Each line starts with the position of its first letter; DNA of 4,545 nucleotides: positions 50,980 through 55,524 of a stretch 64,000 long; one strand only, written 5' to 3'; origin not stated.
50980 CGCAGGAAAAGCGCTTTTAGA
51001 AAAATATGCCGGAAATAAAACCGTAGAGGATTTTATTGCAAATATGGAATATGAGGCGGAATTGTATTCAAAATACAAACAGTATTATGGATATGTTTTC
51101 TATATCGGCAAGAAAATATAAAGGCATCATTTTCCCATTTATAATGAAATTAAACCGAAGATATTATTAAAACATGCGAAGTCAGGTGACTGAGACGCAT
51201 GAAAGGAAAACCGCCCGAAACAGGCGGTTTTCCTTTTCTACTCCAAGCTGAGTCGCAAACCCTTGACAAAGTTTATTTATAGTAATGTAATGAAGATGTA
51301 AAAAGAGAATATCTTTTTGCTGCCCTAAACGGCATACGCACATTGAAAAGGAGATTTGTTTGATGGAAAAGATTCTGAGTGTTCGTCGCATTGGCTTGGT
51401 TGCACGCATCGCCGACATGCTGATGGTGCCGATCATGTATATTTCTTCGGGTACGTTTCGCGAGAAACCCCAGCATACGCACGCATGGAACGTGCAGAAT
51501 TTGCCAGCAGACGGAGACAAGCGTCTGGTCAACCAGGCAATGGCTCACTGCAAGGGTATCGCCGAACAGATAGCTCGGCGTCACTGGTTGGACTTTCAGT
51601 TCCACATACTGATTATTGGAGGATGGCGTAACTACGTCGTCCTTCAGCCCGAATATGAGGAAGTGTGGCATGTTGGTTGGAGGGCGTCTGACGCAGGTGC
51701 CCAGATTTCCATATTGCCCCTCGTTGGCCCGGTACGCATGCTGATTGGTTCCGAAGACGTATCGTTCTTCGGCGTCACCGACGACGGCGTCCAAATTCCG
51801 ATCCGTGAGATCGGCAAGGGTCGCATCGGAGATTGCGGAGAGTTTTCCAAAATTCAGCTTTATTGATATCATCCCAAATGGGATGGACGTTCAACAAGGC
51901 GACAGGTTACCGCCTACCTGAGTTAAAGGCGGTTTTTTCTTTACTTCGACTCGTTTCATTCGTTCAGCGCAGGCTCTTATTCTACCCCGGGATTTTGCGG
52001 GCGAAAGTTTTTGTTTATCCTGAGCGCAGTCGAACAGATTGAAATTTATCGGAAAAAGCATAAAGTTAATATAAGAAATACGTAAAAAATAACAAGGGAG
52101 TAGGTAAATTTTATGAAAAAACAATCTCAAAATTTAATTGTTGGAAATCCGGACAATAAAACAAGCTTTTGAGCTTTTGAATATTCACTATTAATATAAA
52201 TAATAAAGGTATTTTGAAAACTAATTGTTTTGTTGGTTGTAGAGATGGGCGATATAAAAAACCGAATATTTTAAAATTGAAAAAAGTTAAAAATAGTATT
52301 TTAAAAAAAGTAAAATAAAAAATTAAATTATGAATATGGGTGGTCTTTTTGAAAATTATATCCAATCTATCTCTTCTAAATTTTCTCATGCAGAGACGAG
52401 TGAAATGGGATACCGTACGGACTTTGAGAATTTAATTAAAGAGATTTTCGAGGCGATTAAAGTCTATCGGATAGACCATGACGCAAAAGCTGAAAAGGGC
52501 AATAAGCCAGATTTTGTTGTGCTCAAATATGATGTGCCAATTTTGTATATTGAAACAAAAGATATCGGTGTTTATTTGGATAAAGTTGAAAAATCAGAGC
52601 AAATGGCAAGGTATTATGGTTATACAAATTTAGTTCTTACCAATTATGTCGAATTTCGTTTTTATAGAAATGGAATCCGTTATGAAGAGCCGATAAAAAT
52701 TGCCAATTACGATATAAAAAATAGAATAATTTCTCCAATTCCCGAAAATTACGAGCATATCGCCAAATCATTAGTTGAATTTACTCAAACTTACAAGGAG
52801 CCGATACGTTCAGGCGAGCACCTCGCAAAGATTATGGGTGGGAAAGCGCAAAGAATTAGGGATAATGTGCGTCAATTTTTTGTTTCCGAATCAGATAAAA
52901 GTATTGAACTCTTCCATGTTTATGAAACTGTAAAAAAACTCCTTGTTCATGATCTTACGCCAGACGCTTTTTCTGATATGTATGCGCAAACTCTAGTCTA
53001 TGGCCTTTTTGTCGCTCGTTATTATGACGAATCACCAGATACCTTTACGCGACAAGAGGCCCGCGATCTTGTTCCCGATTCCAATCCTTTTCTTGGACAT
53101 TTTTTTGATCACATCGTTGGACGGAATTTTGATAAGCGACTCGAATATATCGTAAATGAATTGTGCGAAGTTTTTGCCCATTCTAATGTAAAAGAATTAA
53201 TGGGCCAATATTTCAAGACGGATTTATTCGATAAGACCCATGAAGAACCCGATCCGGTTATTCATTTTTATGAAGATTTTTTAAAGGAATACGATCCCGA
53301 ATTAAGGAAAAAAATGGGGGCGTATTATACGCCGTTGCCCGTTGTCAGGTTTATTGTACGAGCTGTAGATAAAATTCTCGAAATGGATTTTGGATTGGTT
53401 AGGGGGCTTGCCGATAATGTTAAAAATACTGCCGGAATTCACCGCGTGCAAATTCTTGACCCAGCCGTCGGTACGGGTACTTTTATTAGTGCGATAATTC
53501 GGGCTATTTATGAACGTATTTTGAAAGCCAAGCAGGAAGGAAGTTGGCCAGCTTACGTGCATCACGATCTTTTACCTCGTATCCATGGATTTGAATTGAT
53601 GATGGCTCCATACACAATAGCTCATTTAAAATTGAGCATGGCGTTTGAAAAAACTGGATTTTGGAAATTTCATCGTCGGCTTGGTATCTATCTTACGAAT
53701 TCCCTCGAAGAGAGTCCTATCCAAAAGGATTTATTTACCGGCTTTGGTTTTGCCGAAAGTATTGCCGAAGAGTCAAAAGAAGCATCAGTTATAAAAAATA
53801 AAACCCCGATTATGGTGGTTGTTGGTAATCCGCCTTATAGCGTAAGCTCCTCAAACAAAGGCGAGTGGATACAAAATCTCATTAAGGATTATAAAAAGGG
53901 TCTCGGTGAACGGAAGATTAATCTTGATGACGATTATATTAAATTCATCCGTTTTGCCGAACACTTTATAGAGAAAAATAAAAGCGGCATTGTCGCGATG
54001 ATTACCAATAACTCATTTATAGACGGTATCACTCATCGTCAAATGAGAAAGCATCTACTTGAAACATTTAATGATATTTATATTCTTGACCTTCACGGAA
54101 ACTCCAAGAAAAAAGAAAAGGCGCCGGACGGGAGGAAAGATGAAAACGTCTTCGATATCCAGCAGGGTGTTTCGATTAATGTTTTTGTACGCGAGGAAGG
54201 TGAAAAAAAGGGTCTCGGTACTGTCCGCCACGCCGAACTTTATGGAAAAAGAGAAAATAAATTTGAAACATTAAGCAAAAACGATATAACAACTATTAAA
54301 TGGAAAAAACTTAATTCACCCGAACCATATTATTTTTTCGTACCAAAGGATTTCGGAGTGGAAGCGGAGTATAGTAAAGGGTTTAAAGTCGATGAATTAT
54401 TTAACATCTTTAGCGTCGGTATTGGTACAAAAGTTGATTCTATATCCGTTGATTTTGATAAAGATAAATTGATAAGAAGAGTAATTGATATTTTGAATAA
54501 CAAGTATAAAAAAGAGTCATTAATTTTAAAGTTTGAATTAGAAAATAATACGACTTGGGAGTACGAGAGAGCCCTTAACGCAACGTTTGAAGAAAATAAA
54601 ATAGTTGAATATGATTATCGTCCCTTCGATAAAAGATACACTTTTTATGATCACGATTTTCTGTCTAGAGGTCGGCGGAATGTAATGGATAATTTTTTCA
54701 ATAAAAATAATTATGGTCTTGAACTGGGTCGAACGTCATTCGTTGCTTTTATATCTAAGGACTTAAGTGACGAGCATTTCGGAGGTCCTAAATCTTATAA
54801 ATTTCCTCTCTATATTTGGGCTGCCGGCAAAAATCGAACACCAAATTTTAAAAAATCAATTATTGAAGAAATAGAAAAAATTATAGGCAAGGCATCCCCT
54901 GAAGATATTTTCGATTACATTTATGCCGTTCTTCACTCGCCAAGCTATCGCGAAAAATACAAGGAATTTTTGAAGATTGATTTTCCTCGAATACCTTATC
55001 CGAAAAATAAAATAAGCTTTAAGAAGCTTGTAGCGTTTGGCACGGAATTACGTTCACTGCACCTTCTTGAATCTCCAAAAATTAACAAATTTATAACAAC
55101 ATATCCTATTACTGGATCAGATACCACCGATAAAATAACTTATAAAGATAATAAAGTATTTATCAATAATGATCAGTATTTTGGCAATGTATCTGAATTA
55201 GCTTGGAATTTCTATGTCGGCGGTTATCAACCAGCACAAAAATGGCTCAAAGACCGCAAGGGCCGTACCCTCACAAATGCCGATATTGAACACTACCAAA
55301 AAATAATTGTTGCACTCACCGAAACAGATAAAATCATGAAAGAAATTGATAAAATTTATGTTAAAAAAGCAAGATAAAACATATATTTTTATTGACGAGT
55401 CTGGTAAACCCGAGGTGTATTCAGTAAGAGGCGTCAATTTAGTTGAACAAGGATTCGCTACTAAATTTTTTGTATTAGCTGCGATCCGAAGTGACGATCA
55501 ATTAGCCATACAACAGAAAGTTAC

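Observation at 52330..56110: Type IIG-like single-chain R-M enzyme translationally coupled to a DUF3800 protein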

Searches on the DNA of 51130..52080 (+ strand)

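Call 84: search_dna_similar(query=window:51130-52080:+, collection=ecoli_genomes, mode=distant, max_rows=5)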
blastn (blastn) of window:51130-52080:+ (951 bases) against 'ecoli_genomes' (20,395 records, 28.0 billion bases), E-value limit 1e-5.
No match.

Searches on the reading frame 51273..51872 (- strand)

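Call 6: search_protein_families(library=pfam, proteins=[window:51273-51872:-], max_evalue=0.01)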
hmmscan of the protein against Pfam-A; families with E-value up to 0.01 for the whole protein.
window:51273-51872:- (199 aa): 1 family
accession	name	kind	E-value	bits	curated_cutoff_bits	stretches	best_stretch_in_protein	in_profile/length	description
PF16744.11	zf-RING_15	-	0.0025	18.4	30.8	1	120-164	23-67/73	KIAA1045 RING finger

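Call 7: search_protein_families(library=padloc, proteins=[window:51273-51872:-], max_evalue=0.01)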
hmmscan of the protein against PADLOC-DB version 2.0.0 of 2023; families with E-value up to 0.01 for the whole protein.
window:51273-51872:- (199 aa): 0 families

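Call 9: search_protein_families(library=ncbifam, proteins=[window:51273-51872:-], max_evalue=0.001)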
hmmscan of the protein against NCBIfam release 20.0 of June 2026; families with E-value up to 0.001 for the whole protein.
window:51273-51872:- (199 aa): 0 families

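Call 65: search_protein_families(library=phrogs, proteins=[window:51273-51872:-], max_evalue=0.001)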
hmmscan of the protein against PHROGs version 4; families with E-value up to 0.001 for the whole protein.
window:51273-51872:- (199 aa): 0 families

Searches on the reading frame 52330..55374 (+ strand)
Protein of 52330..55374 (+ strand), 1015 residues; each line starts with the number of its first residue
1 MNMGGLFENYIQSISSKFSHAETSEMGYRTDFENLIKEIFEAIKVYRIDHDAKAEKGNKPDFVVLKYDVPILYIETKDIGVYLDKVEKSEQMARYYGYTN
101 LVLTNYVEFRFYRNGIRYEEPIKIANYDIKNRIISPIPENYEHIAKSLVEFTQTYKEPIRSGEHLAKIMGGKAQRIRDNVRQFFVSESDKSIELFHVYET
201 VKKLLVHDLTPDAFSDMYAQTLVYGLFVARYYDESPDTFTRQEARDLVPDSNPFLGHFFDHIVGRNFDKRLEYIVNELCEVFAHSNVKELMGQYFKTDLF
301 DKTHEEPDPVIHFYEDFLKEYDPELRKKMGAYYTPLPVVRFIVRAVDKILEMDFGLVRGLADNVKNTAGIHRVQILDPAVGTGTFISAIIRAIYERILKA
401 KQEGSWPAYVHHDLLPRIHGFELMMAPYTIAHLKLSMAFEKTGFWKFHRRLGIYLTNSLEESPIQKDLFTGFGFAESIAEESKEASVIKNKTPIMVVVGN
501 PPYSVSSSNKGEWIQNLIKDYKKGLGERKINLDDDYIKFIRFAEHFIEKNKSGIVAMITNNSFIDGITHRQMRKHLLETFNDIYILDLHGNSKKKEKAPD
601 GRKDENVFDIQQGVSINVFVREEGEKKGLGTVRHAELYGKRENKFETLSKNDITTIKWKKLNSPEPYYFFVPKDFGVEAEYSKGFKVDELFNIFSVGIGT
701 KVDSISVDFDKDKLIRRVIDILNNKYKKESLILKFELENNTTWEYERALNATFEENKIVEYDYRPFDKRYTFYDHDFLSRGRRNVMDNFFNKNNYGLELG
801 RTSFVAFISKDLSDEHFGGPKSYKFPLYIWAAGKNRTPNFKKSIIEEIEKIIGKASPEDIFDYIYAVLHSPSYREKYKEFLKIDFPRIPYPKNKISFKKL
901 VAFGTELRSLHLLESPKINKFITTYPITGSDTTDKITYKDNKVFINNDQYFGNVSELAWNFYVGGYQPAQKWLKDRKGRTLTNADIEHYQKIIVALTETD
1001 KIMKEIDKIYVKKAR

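Call 6: search_protein_families(library=pfam, proteins=[window:52330-55374:+], max_evalue=0.01)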
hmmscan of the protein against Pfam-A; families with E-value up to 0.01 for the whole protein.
window:52330-55374:+ (1015 aa): 5 families
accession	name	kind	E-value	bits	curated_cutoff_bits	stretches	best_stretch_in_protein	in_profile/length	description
PF18135.7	Type_ISP_C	-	2.7e-79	267.2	25.9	1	689-1005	1-342/342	Type ISP C-terminal specificity domain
PF02384.22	N6_Mtase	-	4.2e-12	46.4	20.4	1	308-579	4-204/311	N-6 DNA Methylase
PF07669.17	Eco57I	-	9.3e-11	42.5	25.3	1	480-589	60-166/171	Eco57I restriction-modification methylase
PF20473.4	MmeI_Mtase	-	2.3e-07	30.7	27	1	370-579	18-218/259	MmeI, DNA-methyltransferase domain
PF04313.20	HSDR_N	-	0.00015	22.2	25.1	1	30-114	102-192/198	Type I restriction enzyme R protein N terminus (HSDR_N)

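Call 7: search_protein_families(library=padloc, proteins=[window:52330-55374:+], max_evalue=0.01)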
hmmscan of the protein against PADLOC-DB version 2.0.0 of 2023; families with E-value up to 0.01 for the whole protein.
window:52330-55374:+ (1015 aa): 18 families
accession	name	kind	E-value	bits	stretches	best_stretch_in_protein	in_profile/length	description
PDLC03610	REase_MTase_IIG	-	1.4e-274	912.1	2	515-1012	545-1078/1096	Type IIG restriction enzyme-methyltransferase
PDLC03631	REase_MTase_IIG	-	4e-105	350.8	1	18-977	19-987/1086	Type IIG restriction enzyme-methyltransferase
PDLC03597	REase_MTase_IIG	-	1.8e-53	179.6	1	310-912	861-1505/1646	Type IIG restriction enzyme-methyltransferase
PDLC03051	REase_MTase_I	-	1.4e-50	169.5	1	297-975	832-1537/1591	Type I restriction enzyme-methyltransferase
PDLC03621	REase_MTase_IIG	-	5.5e-41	138.5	1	313-988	287-972/1024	Type IIG restriction enzyme-methyltransferase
PDLC04134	mad2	-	3.9e-14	50.4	1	48-595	29-432/492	mads_2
PDLC03338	MTase_II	-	3.5e-09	33.9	1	322-579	122-320/604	Type II methyltransferase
PDLC02529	PglX|PglXI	-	4.1e-08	29.4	1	367-580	223-437/1189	PglX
PDLC03313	MTase_II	-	5e-08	29.9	1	370-592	47-236/563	Type II methyltransferase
PDLC03226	MTase_II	-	1.1e-07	28.9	1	484-593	119-219/579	Type II methyltransferase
PDLC03021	MTase_I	-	9.1e-07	26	1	305-435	141-245/491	Type I methyltransferase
PDLC02643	DrmMI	-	1.4e-06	24.4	1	324-403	550-632/1347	DrmMI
PDLC03025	MTase_I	-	3.7e-05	20.6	1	309-403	143-214/569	Type I methyltransferase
PDLC03227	MTase_II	-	6.4e-05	20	1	485-607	124-233/494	Type II methyltransferase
PDLC03348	MTase_II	-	0.00019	18.1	0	496-598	349-443/727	Type II methyltransferase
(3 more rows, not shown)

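Call 9: search_protein_families(library=ncbifam, proteins=[window:52330-55374:+], max_evalue=0.001)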
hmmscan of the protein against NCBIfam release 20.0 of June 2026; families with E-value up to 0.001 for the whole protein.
window:52330-55374:+ (1015 aa): 1 family
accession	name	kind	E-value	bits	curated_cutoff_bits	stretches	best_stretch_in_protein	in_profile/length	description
NF033451.1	BREX_2_MTaseX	equivalog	1.4e-05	23.1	400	1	311-580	177-438/1185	BREX-2 system adenine-specific DNA-methyltransferase PglX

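Call 47: find_homologous_proteins(query=window:52330-55374:+, max_evalue=1e-20)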
Query window:52330-55374:+ (1015 aa): 8000 proteins with E <= 1e-20 among 8000 candidates; the best 120 are listed.
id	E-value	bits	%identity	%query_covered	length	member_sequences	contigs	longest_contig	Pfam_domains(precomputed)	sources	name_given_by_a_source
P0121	0.0e+0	2315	100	100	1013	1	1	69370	PF18135.8,PF02384.23,PF07669.18,PF20473.5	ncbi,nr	ncbi:MAG: N-6 DNA methylase [Candidatus Pacebacteria bacterium]|nr:N-6 DNA methylase [Candidatus Pac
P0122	0.0e+0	1821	81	99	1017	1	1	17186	PF18135.8,PF02384.23,PF07669.18,PF20473.5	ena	-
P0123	0.0e+0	1801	78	99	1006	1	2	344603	PF18135.8,PF02384.23,PF07669.18,PF20473.5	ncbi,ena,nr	ncbi:MAG: N-6 DNA methylase [Candidatus Pacebacteria bacterium]|nr:N-6 DNA methylase [Candidatus Pac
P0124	0.0e+0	1793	78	99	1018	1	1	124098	PF18135.8,PF02384.23,PF07669.18,PF20473.5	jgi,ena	-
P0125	0.0e+0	1789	78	99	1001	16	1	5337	PF18135.8,PF02384.23,PF07669.18,PF20473.5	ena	-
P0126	0.0e+0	1757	75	99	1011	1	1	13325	PF18135.8,PF02384.23,PF07669.18,PF20473.5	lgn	-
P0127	0.0e+0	1756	76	99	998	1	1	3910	PF18135.8,PF02384.23,PF07669.18,PF20473.5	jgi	-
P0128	0.0e+0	1742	77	98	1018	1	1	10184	PF18135.8,PF02384.23,PF07669.18,PF20473.5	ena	-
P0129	0.0e+0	1722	74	99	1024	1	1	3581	PF18135.8,PF02384.23,PF07669.18,PF20473.5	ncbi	-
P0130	0.0e+0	1720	75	99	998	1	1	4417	PF18135.8,PF02384.23,PF07669.18,PF20473.5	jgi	-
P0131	0.0e+0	1713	73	99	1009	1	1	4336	PF18135.8,PF02384.23,PF07669.18,PF20473.5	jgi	-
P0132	0.0e+0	1710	73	99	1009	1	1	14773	PF18135.8,PF02384.23,PF07669.18,PF20473.5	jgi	jgi:predicted helicase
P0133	0.0e+0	1709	73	99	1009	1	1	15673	PF18135.8,PF02384.23,PF07669.18,PF20473.5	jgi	jgi:predicted helicase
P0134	0.0e+0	1708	73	99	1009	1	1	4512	PF18135.8,PF02384.23,PF07669.18,PF20473.5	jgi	jgi:predicted helicase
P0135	0.0e+0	1655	72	99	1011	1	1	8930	PF18135.8,PF02384.23,PF07669.18,PF20473.5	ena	-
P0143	0.0e+0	1636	72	99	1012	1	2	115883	PF18135.8,PF02384.23,PF07669.18,PF20473.5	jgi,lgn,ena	-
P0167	0.0e+0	1602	70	99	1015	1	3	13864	PF18135.8,PF02384.23,PF07669.18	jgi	jgi:predicted helicase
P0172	0.0e+0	1600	69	99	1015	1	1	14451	PF18135.8,PF02384.23,PF07669.18,PF20473.5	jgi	jgi:hypothetical protein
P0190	0.0e+0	1584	69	99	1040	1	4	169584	PF18135.8,PF02384.23,PF07669.18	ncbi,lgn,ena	ncbi:MAG: type ISP restriction/modification enzyme [Patescibacteria group bacterium]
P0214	0.0e+0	1561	69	99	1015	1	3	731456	PF18135.8,PF02384.23,PF07669.18,PF20473.5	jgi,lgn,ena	jgi:predicted helicase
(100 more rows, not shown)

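Call 48: find_encoding_contigs(protein=P0122, flank=4000, max_places=2)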
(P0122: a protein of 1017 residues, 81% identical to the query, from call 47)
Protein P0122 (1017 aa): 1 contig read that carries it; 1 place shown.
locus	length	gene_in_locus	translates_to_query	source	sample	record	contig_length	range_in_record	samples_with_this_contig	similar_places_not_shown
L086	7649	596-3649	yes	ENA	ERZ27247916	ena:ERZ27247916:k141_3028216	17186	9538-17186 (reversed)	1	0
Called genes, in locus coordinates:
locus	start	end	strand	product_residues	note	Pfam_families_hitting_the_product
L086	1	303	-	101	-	?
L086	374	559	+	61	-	PF12728:HTH_17, PF13411:MerR_1, PF00376:MerR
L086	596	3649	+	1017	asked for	PF02384:N6_Mtase, PF20473:MmeI_Mtase (weak), PF07669:Eco57I, PF18135:Type_ISP_C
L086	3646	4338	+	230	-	-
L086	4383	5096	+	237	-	-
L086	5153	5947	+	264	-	PF13643:DUF4145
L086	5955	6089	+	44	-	-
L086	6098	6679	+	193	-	-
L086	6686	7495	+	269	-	-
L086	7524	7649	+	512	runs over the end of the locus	PF18928:DUF5677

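Call 49: find_encoding_contigs(protein=P0123, flank=4000, max_places=2)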
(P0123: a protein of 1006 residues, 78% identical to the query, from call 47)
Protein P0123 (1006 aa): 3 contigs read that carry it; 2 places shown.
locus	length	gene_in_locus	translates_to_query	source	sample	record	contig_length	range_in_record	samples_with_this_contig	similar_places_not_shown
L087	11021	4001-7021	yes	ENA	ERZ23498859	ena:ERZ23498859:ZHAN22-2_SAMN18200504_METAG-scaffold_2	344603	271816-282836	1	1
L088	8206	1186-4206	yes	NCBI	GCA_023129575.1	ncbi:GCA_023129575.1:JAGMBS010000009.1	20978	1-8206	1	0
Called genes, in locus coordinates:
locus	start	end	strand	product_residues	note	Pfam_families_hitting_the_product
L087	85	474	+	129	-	PF13083:KH_KhpA-B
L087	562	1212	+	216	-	PF01746:tRNA_m1G_MT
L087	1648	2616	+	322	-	PF01820:Dala_Dala_lig_N, PF02655:ATP-grasp_3, PF02786:CPSase_L_D2 (weak), PF07478:Dala_Dala_lig_C, PF13535:ATP-grasp_4 (faint)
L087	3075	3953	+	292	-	PF02661:Fic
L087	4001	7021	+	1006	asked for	PF02384:N6_Mtase, PF20473:MmeI_Mtase, PF07669:Eco57I, PF18135:Type_ISP_C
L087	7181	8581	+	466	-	-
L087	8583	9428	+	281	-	PF02086:MethyltransfD12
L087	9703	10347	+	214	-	PF01936:NYN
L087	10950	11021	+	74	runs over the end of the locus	-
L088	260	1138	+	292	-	PF02661:Fic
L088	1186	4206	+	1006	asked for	PF02384:N6_Mtase, PF20473:MmeI_Mtase, PF07669:Eco57I, PF18135:Type_ISP_C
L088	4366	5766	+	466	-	-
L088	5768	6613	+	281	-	PF02086:MethyltransfD12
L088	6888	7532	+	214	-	PF01936:NYN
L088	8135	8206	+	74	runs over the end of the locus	-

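Call 50: find_encoding_contigs(protein=P0124, flank=4000, max_places=2)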
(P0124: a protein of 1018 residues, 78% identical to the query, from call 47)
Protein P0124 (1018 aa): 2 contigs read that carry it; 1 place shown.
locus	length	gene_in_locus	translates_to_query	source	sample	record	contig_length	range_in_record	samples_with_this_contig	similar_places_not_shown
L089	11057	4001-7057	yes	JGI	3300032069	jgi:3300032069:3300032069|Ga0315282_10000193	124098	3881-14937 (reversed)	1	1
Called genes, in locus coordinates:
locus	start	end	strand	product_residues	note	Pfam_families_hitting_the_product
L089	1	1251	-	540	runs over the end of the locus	-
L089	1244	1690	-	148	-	-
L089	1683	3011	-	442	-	PF02195:ParB_N, PF01555:N6_N4_Mtase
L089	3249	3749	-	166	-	PF01435:Peptidase_M48 (faint)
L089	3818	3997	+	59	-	PF12728:HTH_17, PF13411:MerR_1, PF00376:MerR (weak)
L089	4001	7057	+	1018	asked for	PF02384:N6_Mtase, PF20473:MmeI_Mtase (weak), PF07669:Eco57I, PF18135:Type_ISP_C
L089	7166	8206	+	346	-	PF18165:pP_pnuc_1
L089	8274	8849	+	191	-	-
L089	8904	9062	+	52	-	-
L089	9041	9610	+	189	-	-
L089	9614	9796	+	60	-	-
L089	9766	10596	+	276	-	-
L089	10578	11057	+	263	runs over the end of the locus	PF03372:Exo_endo_phos, PF14529:Exo_endo_phos_2 (weak)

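Call 51: find_encoding_contigs(protein=P0190, flank=4000, max_places=2)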
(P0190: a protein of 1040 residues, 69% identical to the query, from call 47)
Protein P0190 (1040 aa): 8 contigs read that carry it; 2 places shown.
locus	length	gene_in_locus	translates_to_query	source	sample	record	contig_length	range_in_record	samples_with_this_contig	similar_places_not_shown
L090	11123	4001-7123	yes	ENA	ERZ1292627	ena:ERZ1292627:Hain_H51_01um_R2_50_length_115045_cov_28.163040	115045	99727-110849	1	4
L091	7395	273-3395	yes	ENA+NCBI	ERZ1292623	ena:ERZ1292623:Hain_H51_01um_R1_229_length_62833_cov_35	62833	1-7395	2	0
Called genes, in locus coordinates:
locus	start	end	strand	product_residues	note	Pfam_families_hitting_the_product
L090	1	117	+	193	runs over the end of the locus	PF03575:Peptidase_S51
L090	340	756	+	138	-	-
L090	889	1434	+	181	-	PF01936:NYN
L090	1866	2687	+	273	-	-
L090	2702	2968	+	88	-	PF14213:DUF4325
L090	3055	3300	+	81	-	PF01936:NYN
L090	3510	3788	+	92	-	-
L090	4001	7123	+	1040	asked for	PF02384:N6_Mtase, PF07669:Eco57I, PF18135:Type_ISP_C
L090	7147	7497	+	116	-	-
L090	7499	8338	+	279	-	-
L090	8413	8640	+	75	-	-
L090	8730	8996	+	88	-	PF01022:HTH_5 (weak)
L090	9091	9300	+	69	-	-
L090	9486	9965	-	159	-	-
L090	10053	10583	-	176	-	PF23477:zf_Tbcl_2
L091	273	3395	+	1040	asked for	PF02384:N6_Mtase, PF07669:Eco57I, PF18135:Type_ISP_C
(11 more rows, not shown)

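Call 52: find_encoding_contigs(protein=P0143, flank=4000, max_places=2)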
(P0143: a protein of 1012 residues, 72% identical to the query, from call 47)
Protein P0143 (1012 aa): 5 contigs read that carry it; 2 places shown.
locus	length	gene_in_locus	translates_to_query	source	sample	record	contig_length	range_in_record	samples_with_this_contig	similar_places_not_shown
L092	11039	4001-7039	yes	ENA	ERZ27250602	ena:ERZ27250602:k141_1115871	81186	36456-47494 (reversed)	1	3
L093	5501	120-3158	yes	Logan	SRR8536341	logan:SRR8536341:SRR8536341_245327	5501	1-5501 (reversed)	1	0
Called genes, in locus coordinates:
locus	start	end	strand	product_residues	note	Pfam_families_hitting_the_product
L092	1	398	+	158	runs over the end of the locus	PF00293:NUDIX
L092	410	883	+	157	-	-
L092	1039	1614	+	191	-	PF01928:CYTH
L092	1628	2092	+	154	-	PF00293:NUDIX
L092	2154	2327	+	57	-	-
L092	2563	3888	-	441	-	PF00239:Resolvase, PF07508:Recombinase, PF13408:Zn_ribbon_recom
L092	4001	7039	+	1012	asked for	PF02384:N6_Mtase, PF20473:MmeI_Mtase, PF07669:Eco57I, PF18135:Type_ISP_C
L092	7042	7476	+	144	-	PF22522:DUF6998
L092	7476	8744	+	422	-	PF13742:tRNA_anti_2, PF02601:Exonuc_VII_L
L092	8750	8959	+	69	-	PF02609:Exonuc_VII_S (weak)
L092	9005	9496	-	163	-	-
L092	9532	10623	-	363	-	-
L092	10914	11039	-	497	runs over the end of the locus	PF17289:Terminase_6C (weak)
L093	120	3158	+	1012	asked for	PF02384:N6_Mtase, PF20473:MmeI_Mtase, PF07669:Eco57I, PF18135:Type_ISP_C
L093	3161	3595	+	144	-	PF22522:DUF6998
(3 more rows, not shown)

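Call 64: search_solved_structures(query=window:52330-55374:+, max_evalue=0.001)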
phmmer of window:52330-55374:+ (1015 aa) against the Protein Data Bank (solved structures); distinct sequences matched with E-value up to 0.001: 3.
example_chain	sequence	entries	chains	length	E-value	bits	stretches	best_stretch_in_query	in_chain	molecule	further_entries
7lo5_A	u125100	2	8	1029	7.1e-45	156.7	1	304-912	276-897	Site-specific DNA-methyltransferase (adenine-specific)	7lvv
4xqk_A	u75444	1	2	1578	5.9e-44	153.6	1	268-974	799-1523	LlaBIII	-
5ffj_A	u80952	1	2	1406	6.1e-37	130.4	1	268-976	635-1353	Endonuclease and methylase LlaGI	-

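Call 65: search_protein_families(library=phrogs, proteins=[window:52330-55374:+], max_evalue=0.001)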
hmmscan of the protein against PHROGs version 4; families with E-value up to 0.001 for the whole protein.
window:52330-55374:+ (1015 aa): 3 families
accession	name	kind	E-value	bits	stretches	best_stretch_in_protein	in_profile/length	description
phrog_2713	-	unknown function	3.6e-10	40.4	0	287-347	150-209/520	-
phrog_4840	-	unknown function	8.3e-07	29.5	1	855-912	92-149/279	-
phrog_4225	-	DNA, RNA and nucleotide metabolism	3.6e-06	27.2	1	51-112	57-119/357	endonuclease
